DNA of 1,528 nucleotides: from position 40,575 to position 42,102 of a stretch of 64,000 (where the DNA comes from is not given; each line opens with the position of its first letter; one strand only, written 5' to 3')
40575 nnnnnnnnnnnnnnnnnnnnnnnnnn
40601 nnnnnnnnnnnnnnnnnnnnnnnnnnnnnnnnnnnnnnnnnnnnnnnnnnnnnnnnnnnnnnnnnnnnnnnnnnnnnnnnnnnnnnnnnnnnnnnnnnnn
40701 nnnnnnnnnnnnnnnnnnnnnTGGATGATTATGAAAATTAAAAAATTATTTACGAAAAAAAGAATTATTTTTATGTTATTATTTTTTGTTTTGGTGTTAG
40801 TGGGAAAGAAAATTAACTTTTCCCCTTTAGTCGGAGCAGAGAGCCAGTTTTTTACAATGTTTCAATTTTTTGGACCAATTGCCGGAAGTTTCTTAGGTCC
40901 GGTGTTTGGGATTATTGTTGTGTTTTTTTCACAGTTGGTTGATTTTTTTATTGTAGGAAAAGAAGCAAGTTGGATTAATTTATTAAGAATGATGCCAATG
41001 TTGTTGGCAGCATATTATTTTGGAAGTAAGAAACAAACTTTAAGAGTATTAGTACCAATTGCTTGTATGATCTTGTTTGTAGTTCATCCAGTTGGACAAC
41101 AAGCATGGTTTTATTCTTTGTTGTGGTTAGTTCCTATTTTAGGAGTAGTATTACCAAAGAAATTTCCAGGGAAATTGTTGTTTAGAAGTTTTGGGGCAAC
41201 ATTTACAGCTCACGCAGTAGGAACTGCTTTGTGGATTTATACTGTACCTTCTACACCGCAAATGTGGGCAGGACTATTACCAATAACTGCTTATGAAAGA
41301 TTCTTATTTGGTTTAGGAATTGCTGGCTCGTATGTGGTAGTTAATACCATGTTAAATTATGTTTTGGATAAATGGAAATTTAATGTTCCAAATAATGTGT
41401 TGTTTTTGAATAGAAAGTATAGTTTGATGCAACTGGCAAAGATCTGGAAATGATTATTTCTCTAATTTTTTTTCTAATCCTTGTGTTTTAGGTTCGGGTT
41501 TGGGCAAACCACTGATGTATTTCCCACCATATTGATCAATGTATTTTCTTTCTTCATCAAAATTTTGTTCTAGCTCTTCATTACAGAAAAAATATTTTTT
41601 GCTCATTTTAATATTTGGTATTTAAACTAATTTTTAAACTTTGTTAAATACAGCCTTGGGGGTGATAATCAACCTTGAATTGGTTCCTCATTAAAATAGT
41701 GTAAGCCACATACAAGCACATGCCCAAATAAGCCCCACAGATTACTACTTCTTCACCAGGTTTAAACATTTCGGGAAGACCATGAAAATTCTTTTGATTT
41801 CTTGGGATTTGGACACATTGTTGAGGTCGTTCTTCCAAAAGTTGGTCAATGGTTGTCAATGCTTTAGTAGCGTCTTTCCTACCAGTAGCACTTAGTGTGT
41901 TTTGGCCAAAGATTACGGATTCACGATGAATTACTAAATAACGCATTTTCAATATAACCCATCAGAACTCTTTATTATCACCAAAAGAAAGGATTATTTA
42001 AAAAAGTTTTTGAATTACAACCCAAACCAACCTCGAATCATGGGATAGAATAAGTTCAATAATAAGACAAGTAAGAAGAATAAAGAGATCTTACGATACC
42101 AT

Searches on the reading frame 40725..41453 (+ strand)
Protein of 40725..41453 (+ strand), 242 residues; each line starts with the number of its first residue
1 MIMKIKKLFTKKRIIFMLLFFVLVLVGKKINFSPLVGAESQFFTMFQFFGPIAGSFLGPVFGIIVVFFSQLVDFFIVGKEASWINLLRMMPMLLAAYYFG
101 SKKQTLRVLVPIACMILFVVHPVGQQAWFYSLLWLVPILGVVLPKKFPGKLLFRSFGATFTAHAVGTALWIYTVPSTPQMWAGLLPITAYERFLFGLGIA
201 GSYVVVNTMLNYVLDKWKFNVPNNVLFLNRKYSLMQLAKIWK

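Call 52: search_protein_families(library=pfam, proteins=[window:40725-41453:+], max_evalue=0.001)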
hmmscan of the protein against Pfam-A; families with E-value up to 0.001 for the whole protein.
window:40725-41453:+ (242 aa): 1 family
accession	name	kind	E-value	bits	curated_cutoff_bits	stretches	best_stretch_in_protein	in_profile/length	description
PF07694.17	5TM-5TMR_LYT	-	0.00018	21.6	24.6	1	52-121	53-122/169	5TMR of 5TMR-LYT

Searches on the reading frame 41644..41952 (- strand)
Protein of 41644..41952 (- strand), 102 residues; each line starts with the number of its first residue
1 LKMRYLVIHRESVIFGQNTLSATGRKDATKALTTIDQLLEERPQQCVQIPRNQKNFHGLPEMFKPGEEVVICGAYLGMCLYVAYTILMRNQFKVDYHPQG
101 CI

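Call 50: search_protein_families(library=pfam, proteins=[window:41644-41952:-], max_evalue=0.001)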
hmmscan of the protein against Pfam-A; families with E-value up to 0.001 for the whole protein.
window:41644-41952:- (102 aa): 0 families

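Call 53: search_protein_families(library=pfam, proteins=[window:41644-41952:-], max_evalue=1)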
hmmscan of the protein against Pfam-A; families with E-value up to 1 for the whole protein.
window:41644-41952:- (102 aa): 1 family
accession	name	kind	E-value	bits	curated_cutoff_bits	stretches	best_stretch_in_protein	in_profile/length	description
PF23289.1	Spectrin_5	-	0.046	14.2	27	1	25-59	9-43/80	Guanine nucleotide exchange factor DBS-like, spectrin-like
